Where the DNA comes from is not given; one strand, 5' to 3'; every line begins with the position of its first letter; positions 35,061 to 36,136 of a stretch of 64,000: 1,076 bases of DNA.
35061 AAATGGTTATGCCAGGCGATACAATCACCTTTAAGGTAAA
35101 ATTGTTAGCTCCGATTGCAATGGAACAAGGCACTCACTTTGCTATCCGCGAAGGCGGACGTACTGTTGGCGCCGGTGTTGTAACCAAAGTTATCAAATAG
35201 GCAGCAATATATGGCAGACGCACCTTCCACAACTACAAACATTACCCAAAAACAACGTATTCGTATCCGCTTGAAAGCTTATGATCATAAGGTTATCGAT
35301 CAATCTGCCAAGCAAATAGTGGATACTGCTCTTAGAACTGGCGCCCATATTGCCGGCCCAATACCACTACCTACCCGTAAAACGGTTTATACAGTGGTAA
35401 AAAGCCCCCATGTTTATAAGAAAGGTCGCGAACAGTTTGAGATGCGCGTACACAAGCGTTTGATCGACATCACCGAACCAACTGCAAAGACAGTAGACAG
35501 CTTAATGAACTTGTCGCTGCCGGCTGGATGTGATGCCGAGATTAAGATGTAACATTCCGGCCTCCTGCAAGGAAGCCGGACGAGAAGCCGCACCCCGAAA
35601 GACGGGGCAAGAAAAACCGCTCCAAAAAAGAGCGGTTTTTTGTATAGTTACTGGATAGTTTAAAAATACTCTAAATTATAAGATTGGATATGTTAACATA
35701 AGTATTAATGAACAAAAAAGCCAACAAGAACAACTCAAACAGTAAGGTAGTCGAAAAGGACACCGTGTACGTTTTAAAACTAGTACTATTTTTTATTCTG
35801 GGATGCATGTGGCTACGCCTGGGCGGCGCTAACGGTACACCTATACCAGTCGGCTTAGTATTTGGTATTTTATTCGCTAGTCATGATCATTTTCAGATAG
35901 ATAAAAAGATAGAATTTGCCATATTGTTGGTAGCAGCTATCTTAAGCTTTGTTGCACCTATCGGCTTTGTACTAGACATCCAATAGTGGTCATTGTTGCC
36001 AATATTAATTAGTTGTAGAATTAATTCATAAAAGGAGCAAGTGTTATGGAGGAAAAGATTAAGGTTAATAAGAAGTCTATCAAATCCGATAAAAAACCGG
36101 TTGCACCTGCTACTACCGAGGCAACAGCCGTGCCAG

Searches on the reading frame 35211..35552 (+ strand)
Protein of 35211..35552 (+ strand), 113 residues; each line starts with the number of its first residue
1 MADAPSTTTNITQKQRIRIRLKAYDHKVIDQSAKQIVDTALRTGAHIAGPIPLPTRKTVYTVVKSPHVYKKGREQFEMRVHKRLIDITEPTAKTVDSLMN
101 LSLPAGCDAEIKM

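Call 78: search_protein_families(library=pfam, proteins=[window:35211-35552:+], max_evalue=0.01)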
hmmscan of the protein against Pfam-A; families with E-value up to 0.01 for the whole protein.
window:35211-35552:+ (113 aa): 1 family
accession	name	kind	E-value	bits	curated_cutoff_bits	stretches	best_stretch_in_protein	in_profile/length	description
PF00338.27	Ribosomal_S10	-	5.6e-36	123.2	21.2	1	18-112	1-98/98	Ribosomal protein S10p/S20e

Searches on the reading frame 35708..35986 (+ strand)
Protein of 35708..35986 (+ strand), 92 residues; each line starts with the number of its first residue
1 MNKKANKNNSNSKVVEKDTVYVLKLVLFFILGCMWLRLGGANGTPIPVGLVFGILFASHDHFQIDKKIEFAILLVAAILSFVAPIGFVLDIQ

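Call 78: search_protein_families(library=pfam, proteins=[window:35708-35986:+], max_evalue=0.01)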
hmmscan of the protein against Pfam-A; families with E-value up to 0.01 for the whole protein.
window:35708-35986:+ (92 aa): 1 family
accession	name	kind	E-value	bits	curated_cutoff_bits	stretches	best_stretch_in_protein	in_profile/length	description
PF01757.29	Acyl_transf_3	-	0.00062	19.3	31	1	15-92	145-233/326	Acyltransferase domain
